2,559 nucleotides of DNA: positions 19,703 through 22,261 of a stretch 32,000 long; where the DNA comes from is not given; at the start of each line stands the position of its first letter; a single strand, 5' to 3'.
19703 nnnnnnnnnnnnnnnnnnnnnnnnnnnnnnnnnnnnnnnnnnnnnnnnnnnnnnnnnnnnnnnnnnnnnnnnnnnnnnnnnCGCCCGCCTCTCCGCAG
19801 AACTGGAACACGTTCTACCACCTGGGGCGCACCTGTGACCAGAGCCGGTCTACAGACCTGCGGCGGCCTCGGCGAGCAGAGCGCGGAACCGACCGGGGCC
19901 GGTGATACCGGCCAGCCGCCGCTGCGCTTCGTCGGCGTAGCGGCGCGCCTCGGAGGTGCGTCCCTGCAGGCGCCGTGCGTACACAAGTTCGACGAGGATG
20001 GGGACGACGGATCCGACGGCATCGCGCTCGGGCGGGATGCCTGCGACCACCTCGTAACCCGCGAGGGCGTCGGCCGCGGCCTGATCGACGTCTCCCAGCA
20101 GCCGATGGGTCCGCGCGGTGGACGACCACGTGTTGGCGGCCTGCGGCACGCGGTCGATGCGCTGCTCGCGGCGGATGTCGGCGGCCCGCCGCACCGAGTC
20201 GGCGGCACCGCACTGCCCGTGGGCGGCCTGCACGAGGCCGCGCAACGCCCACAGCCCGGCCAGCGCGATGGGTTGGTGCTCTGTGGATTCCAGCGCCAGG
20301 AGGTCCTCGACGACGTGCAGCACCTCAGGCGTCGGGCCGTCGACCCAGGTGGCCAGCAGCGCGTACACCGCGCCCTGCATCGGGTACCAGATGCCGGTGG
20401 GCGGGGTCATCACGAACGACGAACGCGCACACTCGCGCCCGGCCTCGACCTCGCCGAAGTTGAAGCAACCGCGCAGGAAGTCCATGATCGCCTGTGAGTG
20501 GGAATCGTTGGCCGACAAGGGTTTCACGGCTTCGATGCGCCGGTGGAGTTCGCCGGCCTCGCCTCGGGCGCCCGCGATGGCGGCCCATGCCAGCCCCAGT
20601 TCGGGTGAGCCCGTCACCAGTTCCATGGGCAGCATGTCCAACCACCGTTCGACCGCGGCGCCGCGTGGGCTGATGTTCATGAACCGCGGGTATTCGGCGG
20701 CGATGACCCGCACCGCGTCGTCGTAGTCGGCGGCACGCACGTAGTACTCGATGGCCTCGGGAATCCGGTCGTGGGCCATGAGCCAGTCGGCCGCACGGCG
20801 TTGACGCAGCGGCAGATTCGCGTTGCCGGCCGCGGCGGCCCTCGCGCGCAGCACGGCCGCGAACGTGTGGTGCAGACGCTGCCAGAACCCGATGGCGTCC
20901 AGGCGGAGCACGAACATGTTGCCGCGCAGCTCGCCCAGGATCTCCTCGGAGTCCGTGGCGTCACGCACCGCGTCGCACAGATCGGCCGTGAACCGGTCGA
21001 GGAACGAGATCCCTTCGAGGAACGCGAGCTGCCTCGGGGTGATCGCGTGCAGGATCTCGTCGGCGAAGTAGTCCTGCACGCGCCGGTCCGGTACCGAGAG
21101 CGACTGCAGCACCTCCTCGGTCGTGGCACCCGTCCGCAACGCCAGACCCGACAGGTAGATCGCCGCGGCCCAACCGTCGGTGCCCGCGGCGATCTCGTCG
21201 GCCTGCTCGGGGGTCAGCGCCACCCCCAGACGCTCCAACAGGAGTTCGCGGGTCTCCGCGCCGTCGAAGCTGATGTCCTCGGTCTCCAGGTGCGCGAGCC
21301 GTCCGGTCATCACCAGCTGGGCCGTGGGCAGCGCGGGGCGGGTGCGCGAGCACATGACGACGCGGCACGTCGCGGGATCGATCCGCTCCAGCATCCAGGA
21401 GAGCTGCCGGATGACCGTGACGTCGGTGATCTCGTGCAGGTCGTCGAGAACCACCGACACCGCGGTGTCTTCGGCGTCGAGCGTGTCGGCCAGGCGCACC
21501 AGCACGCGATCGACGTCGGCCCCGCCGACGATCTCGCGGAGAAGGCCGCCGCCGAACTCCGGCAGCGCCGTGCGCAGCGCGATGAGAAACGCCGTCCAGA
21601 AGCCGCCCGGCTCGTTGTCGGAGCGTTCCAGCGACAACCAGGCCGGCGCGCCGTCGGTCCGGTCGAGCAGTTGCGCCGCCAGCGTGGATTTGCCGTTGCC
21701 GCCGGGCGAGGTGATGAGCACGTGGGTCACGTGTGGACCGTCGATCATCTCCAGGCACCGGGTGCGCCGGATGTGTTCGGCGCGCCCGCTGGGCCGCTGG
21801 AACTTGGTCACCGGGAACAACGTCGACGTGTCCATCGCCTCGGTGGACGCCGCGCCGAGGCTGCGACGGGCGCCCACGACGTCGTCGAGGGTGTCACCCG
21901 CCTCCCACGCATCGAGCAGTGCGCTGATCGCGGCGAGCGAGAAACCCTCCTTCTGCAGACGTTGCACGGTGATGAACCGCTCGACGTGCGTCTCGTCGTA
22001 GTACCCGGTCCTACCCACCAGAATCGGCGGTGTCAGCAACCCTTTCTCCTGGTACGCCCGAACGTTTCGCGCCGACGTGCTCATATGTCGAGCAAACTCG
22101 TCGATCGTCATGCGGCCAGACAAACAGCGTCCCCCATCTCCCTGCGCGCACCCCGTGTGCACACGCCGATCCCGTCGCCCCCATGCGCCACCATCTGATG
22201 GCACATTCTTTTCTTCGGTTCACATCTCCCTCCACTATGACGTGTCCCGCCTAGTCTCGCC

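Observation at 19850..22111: MerR DNA-binding domain fused to a MalT/LAL-type STAND ATPase with no LuxR HTH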

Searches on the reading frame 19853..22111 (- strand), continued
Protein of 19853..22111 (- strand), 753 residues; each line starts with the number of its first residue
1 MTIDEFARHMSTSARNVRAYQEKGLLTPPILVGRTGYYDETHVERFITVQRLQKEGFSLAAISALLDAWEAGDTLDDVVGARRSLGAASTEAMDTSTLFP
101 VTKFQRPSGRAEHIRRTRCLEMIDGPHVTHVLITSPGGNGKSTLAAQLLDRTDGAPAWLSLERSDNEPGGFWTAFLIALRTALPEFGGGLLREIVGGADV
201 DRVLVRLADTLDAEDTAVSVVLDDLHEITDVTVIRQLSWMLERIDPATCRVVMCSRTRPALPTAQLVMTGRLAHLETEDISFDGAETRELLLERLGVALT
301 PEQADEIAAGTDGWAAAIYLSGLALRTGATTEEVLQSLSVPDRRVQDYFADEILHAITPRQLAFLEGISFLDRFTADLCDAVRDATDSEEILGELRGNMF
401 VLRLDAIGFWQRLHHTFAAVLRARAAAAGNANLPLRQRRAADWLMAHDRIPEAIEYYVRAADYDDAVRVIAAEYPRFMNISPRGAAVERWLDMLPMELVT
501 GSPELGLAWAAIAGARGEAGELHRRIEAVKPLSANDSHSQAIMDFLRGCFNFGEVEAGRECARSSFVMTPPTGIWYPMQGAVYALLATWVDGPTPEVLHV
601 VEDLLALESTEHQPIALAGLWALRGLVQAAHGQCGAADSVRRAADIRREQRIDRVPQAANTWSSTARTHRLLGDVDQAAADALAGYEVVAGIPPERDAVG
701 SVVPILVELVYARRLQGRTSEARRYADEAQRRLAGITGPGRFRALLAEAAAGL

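Call 57: find_encoding_contigs(protein=P0013, flank=7000, max_places=1)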
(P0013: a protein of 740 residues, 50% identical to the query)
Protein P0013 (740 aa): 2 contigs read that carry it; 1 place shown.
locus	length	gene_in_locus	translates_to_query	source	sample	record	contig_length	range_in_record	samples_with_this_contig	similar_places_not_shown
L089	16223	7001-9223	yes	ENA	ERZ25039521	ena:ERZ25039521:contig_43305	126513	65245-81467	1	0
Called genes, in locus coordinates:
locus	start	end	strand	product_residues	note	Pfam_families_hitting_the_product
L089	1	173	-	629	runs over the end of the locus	PF00009:GTP_EFTU, PF22042:EF-G_D2, PF03144:GTP_EFTU_D2, PF00679:EFG_C, PF21018:BipA_C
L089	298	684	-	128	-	PF00293:NUDIX, PF14815:NUDIX_4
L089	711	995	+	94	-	PF01329:Pterin_4a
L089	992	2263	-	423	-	PF09594:GT87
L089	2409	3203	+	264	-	-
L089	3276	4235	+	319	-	-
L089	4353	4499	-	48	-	-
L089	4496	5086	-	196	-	PF00730:HhH-GPD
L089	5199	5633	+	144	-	-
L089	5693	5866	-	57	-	PF17227:DUF5302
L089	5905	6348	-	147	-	PF01243:PNPOx_N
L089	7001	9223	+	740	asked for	PF13411:MerR_1, PF13191:AAA_16, PF13401:AAA_22, PF25873:WHD_MalT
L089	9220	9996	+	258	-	-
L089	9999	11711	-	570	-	PF00989:PAS, PF08448:PAS_4, PF13426:PAS_9, PF08448:PAS_4, PF13188:PAS_8 (weak), PF00990:GGDEF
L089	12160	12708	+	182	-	PF00989:PAS (weak)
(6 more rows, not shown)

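Call 58: find_encoding_contigs(protein=P0023, flank=7000, max_places=1)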
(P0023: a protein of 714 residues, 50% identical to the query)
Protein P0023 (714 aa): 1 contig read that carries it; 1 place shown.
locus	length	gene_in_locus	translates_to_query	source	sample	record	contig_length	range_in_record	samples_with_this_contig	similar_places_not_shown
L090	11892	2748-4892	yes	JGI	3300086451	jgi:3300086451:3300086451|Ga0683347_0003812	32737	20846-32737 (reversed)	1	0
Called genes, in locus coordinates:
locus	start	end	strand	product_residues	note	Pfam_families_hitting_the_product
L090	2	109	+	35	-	?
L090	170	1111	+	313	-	PF08240:ADH_N, PF00107:ADH_zinc_N, PF13602:ADH_zinc_N_2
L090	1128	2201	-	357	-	-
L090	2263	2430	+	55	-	-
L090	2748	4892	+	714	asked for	PF00376:MerR (faint), PF13411:MerR_1, PF01590:GAF (faint), PF13191:AAA_16 (weak), PF13401:AAA_22, PF13492:GAF_3 (faint)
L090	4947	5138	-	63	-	PF02416:TatA_B_E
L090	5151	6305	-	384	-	PF13668:Ferritin_2 (faint)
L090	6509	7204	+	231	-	PF00356:LacI, PF00532:Peripla_BP_1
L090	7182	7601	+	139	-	PF13377:Peripla_BP_3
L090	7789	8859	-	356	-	PF00248:Aldo_ket_red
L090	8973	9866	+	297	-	PF06719:AraC_N, PF00165:HTH_AraC, PF12833:HTH_18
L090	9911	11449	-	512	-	PF16862:Glyco_hydro_79C (faint)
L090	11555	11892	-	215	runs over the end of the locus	PF07883:Cupin_2 (weak)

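Call 67: find_homologous_proteins(query=A3, max_evalue=0.01)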
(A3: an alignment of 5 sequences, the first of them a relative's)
Query A3 (5 sequences) (182 aa, profile of the alignment): 20 proteins with E <= 0.01 among 8000 candidates.
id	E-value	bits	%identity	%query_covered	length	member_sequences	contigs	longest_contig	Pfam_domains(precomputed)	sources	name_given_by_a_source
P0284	4.1e-91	322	100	100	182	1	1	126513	PF00989.32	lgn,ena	-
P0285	6.1e-89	315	60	93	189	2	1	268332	-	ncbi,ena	-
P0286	1.2e-80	288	83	95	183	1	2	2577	PF08448.17,PF00989.32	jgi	jgi:PAS domain-containing protein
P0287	5.0e-79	282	79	100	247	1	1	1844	-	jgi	jgi:PAS domain-containing protein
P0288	2.2e-76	274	78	95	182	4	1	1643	-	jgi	jgi:hypothetical protein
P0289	4.0e-72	260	63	93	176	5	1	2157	-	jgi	jgi:PAS domain-containing protein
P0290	6.1e-55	204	62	77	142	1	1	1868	PF00989.32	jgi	jgi:PAS domain S-box-containing protein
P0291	4.0e-49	185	56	66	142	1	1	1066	PF13426.14,PF13188.14,PF08448.17,PF00989.32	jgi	jgi:PAS domain S-box-containing protein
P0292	4.3e-41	158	49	76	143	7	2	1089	PF13426.14,PF00989.32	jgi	jgi:PAS domain-containing protein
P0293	4.1e-34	136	45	71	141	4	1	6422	PF13426.14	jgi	-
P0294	1.1e-30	124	78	49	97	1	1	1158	-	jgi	jgi:hypothetical protein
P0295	1.4e-27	114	44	76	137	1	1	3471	PF13426.14,PF13188.14,PF08448.17,PF00989.32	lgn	-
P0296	2.8e-27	113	41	72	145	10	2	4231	PF13426.14,PF13188.14,PF08448.17,PF00989.32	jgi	-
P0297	6.7e-27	112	43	72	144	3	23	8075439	PF13426.14,PF13188.14,PF08448.17,PF00989.32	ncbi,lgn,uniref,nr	ncbi:PAS domain-containing protein [Rhodococcus opacus]|uniref:PAS domain-containing protein n=1 Tax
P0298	1.9e-26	111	43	72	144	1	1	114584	PF13426.14,PF13188.14,PF08448.17,PF00989.32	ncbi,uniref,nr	ncbi:PAS domain-containing protein [Rhodococcus opacus]|uniref:PAS domain-containing protein n=1 Tax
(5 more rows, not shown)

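Call 68: find_encoding_contigs(protein=P0297, flank=8000, max_places=2)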
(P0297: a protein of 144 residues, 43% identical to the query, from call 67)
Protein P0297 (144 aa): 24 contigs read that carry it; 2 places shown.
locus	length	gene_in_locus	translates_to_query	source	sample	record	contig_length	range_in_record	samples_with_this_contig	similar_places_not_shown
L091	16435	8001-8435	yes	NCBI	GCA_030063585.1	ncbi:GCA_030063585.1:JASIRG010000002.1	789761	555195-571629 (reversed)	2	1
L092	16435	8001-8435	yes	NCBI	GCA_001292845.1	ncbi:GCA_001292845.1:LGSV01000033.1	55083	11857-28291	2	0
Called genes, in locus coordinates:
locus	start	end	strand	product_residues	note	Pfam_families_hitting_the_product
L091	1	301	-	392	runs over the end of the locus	PF01408:GFO_IDH_MocA, PF02894:GFO_IDH_MocA_C, PF22725:GFO_IDH_MocA_C3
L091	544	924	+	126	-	PF01266:DAO, PF13450:NAD_binding_8 (weak)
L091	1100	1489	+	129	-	PF01494:FAD_binding_3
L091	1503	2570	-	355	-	PF00356:LacI, PF00532:Peripla_BP_1, PF13407:Peripla_BP_4, PF13377:Peripla_BP_3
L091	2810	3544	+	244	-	PF01970:TctA (weak)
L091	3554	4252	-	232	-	PF00392:GntR, PF07729:FCD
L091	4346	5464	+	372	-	PF05145:AbrB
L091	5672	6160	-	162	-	PF16571:FBP_C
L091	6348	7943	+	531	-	PF00069:Pkinase, PF07714:PK_Tyr_Ser-Thr, PF01636:APH (faint)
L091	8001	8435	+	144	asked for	PF13188:PAS_8, PF00989:PAS, PF08448:PAS_4, PF13426:PAS_9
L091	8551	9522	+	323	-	PF21686:LigD_Prim-Pol, PF01896:DNA_primase_S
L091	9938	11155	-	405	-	PF05762:VWA_CoxE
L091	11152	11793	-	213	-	PF06240:COXG, PF10604:Polyketide_cyc2, PF11485:STK_08120-like (weak)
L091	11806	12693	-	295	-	PF13191:AAA_16 (weak), PF13401:AAA_22 (weak), PF00004:AAA, PF07726:AAA_3 (faint), PF07728:AAA_5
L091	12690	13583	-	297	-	PF02625:XdhC_CoxI, PF13478:XdhC_C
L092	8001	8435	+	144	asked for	PF13188:PAS_8, PF00989:PAS, PF08448:PAS_4, PF13426:PAS_9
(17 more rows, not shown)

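Call 69: find_encoding_contigs(protein=P0293, flank=6000, max_places=1)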
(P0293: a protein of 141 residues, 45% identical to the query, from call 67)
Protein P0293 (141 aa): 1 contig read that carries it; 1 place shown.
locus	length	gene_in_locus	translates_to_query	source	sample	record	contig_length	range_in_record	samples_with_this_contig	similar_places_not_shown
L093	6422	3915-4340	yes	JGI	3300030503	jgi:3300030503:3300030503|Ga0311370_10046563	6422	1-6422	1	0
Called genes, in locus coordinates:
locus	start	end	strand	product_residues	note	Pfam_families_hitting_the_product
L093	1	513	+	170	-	?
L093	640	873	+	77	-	-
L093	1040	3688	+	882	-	PF13191:AAA_16 (weak), PF13401:AAA_22 (weak), PF08281:Sigma70_r4_2 (faint), PF00196:GerE, PF13936:HTH_38 (faint)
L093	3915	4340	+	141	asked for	PF13426:PAS_9 (weak)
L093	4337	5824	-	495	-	PF04107:GCS2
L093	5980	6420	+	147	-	?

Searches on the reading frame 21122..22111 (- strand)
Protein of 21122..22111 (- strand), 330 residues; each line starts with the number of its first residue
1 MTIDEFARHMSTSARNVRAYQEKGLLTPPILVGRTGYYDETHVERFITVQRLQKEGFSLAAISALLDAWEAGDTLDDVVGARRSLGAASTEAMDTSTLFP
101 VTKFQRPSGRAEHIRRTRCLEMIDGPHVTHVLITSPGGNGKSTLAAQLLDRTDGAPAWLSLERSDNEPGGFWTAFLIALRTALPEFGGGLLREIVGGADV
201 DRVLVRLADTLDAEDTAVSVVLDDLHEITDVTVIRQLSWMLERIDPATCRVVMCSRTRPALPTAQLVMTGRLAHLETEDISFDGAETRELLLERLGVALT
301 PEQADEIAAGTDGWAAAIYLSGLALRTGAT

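Call 38: search_protein_representatives(protein=window:21122-22111:-)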
Query: 330 residues. Proteins with E-value up to 0.001 (for the whole library): 23637; up to 1e-10: 11175; up to 1e-30: 21. The best 150 are listed.
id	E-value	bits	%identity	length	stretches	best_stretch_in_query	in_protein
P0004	1.9e-108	378.8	58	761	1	1-328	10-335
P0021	2.3e-99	348.9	50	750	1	1-328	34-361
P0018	1.0e-97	343.5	52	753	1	1-329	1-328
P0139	2.8e-94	332.2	51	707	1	1-329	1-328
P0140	2.9e-58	213.9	60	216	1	115-286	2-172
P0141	6.4e-56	206.2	47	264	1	96-329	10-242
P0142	3.2e-53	197.3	34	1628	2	99-326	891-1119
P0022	7.5e-53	196.1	45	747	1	91-329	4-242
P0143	8.8e-52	192.6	45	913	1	94-328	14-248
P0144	1.3e-51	192.1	93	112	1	10-110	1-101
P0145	1.5e-48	182.0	44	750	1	92-329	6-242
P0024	7.3e-47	176.5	45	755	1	98-329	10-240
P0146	6.8e-43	163.4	41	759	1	85-329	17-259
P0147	7.9e-41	156.6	43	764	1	97-329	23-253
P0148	6.9e-39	150.3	39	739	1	96-328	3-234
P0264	1.8e-25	106.2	34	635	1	45-326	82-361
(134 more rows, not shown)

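Call 41: search_protein_families(library=pfam, proteins=[P0139, P0264, P0142, P0143], max_evalue=0.01)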
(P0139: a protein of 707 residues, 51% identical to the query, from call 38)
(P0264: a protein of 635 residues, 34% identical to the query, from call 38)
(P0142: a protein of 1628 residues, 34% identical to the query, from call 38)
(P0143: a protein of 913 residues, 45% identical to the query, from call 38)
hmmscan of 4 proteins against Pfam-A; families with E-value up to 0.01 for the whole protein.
P0139 (707 aa): 7 families
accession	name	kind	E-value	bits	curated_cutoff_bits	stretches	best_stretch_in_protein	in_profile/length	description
PF13411.12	MerR_1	-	1e-17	64.4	21.6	1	1-67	1-67/69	MerR HTH family regulatory protein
PF01590.32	GAF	-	7.9e-07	30.1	22.4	1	546-689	2-130/133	GAF domain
PF13191.12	AAA_16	-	2.5e-06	28.5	32.6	1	122-246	19-162/167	AAA ATPase domain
PF13401.12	AAA_22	-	1.1e-05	26.2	27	1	126-236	4-104/130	AAA domain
PF00376.29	MerR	-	2.4e-05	24.5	28.2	1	3-30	2-29/38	MerR family regulatory protein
PF09278.17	MerR-DNA-bind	-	0.00021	22.3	25.4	1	43-69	1-27/65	MerR, DNA binding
PF13492.12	GAF_3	-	0.00076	20.3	27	1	552-689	8-124/129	GAF domain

P0264 (635 aa): 3 families
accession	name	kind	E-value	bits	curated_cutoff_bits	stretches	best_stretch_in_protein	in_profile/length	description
PF13191.12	AAA_16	-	8.2e-07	30.1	32.6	1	150-287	11-165/167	AAA ATPase domain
PF13401.12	AAA_22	-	0.00032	21.5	27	1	162-269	6-101/130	AAA domain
PF25199.1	nSTAND_NTPase5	-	0.0051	17.1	34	0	159-182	39-62/145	Novel STAND NTPase 5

P0142 (1628 aa): 7 families
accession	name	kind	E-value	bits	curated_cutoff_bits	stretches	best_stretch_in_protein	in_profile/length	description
PF00072.30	Response_reg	-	4.9e-21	75.4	30.2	1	9-125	1-110/111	Response regulator receiver domain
PF00196.25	GerE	-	4.4e-14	52.3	23.5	1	1567-1620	2-55/57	Bacterial regulatory proteins, luxR family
PF17874.7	TPR_MalT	-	2.3e-10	40.7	45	2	1410-1531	73-193/336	MalT-like TPR region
PF13191.12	AAA_16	-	2.4e-09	38.3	32.6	2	918-1040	22-161/167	AAA ATPase domain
PF25199.1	nSTAND_NTPase5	-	9.2e-08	32.5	34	0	897-957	19-78/145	Novel STAND NTPase 5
PF13401.12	AAA_22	-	3.7e-06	27.7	27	0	196-309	3-100/130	AAA domain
PF13424.12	TPR_12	-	1.8e-05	25.2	30.1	1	700-767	9-76/77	Tetratricopeptide repeat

P0143 (913 aa): 4 families
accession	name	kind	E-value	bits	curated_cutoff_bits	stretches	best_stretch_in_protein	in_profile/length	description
PF13191.12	AAA_16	-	2.4e-08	35.1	32.6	1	48-170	24-163/167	AAA ATPase domain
PF13401.12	AAA_22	-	0.0014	19.4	27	1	51-161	6-104/130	AAA domain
PF13481.12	AAA_25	-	0.0054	16.8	27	0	54-73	37-56/195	AAA domain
PF13671.12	AAA_33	-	0.0087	16.8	27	0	58-189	7-118/143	AAA domain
